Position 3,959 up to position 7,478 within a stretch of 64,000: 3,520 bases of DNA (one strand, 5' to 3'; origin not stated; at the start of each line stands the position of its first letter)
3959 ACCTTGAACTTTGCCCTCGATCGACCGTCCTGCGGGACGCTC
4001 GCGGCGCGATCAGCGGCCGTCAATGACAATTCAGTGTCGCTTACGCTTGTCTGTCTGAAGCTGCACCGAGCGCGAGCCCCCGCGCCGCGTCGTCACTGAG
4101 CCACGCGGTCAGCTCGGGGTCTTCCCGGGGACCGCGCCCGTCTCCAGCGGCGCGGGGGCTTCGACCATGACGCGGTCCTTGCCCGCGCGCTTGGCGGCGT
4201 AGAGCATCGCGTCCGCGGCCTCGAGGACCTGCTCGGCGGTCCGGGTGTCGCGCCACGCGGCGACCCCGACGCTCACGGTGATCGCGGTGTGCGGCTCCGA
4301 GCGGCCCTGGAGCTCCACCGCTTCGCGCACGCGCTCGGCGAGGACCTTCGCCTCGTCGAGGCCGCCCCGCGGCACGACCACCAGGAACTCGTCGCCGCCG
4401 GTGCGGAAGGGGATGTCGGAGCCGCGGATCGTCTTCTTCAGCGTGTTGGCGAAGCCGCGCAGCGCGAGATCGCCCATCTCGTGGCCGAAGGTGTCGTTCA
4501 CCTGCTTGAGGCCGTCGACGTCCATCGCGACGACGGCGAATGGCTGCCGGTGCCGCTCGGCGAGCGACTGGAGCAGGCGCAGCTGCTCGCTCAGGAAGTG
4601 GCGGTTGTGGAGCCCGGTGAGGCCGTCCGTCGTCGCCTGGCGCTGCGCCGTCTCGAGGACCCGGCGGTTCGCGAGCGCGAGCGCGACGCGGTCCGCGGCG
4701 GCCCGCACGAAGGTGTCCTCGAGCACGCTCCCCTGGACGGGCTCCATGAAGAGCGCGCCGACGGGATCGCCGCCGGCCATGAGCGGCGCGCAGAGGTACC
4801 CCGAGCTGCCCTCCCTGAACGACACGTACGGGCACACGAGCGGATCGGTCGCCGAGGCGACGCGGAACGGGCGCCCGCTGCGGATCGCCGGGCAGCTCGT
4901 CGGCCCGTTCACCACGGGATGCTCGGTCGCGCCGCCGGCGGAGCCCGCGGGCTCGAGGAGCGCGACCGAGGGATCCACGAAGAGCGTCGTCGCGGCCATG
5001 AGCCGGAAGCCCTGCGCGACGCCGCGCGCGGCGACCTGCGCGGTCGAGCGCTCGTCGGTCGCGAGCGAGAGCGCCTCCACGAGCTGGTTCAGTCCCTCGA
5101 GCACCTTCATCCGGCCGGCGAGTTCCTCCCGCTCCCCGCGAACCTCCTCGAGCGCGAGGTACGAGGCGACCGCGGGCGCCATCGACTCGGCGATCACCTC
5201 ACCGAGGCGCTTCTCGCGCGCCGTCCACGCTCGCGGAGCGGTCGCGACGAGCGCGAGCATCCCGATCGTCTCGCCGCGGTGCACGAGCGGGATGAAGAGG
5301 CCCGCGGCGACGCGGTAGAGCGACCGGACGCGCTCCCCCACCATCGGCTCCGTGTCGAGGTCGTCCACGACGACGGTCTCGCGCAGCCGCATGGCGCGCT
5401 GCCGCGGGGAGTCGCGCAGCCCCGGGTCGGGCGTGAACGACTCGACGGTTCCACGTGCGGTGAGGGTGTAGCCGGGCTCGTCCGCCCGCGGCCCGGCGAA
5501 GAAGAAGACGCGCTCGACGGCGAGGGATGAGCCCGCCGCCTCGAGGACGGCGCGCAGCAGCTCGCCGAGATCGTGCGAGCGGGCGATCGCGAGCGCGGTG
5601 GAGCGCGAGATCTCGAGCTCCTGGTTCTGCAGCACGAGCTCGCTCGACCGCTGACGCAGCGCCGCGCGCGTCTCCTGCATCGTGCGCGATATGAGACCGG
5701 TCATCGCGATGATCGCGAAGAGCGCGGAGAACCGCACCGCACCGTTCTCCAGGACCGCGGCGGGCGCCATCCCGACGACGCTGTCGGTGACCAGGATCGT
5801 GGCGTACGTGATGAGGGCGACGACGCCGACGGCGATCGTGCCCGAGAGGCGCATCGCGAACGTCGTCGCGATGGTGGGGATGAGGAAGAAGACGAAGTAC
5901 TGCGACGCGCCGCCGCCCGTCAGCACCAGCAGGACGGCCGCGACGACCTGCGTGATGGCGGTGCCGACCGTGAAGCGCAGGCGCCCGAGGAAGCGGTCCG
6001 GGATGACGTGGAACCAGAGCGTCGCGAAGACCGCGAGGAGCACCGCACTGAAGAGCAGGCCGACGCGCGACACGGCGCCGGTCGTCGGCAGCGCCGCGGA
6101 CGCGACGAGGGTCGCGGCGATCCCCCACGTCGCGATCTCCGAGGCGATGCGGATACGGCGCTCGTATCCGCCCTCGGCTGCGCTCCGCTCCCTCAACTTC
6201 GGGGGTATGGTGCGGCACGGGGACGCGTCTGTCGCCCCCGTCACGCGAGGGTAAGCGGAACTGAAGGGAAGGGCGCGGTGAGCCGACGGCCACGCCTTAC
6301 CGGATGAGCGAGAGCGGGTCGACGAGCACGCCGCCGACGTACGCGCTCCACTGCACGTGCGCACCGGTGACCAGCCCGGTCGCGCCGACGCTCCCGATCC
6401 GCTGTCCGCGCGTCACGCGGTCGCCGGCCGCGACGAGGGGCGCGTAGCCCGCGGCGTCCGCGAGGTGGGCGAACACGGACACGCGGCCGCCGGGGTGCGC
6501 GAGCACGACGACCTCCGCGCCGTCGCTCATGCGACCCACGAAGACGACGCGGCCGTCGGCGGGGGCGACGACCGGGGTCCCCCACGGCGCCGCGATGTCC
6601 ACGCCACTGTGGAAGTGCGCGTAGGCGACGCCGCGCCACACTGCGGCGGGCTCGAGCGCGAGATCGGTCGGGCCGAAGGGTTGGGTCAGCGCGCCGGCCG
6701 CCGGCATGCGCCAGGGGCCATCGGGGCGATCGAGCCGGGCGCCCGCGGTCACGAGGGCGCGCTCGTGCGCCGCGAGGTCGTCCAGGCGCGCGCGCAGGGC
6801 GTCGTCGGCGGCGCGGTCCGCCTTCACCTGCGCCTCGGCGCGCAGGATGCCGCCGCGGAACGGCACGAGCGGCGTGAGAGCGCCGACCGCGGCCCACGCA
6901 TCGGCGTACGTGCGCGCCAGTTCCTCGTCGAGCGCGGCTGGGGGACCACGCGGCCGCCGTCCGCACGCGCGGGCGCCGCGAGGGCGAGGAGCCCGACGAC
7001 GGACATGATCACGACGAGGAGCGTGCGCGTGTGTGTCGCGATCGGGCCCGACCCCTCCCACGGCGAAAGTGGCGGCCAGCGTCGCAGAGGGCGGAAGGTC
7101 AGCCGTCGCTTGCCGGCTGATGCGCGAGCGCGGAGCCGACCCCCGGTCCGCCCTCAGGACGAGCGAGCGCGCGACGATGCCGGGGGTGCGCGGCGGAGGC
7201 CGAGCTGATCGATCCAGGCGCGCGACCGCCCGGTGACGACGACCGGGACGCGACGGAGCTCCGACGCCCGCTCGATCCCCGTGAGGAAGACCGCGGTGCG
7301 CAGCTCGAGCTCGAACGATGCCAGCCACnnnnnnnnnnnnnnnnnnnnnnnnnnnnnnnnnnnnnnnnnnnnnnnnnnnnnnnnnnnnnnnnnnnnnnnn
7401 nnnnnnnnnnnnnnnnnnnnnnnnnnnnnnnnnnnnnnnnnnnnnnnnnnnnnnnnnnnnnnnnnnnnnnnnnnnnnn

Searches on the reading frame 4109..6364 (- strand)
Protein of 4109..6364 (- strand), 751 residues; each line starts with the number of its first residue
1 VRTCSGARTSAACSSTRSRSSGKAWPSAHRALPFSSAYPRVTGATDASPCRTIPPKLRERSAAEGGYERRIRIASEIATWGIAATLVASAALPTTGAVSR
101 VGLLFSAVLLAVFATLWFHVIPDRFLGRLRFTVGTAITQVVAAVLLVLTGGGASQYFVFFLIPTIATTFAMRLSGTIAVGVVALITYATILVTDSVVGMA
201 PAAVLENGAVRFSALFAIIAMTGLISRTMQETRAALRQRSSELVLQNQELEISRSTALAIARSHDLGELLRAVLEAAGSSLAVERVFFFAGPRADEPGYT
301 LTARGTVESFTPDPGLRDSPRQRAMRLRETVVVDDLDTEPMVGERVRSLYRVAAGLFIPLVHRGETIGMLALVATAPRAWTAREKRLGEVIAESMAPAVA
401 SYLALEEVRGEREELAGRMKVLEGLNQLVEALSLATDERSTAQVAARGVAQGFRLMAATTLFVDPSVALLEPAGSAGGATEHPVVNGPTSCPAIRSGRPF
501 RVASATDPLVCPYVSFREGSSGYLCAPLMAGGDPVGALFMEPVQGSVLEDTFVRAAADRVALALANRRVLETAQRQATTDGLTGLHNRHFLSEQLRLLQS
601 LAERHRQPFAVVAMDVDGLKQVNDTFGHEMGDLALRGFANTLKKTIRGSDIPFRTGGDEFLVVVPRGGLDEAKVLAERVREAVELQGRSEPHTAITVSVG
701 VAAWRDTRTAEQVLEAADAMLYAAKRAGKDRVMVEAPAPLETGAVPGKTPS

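Call 7: search_protein_families(library=pfam, proteins=[window:4109-6364:-])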
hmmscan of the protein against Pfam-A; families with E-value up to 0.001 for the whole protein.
window:4109-6364:- (751 aa): 5 families
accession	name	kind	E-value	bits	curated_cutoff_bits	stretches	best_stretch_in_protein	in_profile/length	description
PF00990.26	GGDEF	-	2.2e-41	141.7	23.8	1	577-731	1-161/161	Diguanylate cyclase, GGDEF domain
PF13185.12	GAF_2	-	1.4e-19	71.1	28.6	2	263-399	1-135/136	GAF domain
PF01590.32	GAF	-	2.4e-17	64.2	22.4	2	265-398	1-132/133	GAF domain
PF22335.1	Cas10-Cmr2_palm2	-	5.8e-06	26.9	27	1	609-732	2-132/133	Cas10/Cmr2, second palm domain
PF13492.12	GAF_3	-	2.5e-05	25.1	27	0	347-398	75-126/129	GAF domain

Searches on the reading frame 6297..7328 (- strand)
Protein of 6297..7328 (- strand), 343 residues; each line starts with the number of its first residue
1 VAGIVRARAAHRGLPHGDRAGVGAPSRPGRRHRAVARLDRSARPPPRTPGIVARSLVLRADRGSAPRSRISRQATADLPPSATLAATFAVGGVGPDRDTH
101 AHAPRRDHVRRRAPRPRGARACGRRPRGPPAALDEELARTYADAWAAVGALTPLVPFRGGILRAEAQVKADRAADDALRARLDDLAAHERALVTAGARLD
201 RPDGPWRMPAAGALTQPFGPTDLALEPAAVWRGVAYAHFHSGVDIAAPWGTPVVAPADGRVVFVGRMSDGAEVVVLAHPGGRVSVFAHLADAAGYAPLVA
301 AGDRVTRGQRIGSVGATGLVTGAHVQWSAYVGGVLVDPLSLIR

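Call 7: search_protein_families(library=pfam, proteins=[window:6297-7328:-])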
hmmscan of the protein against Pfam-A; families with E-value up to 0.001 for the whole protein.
window:6297-7328:- (343 aa): 1 family
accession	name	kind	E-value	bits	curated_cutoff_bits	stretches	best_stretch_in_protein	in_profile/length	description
PF01551.29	Peptidase_M23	-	4e-24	85.1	28.7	1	239-338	2-96/96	Peptidase family M23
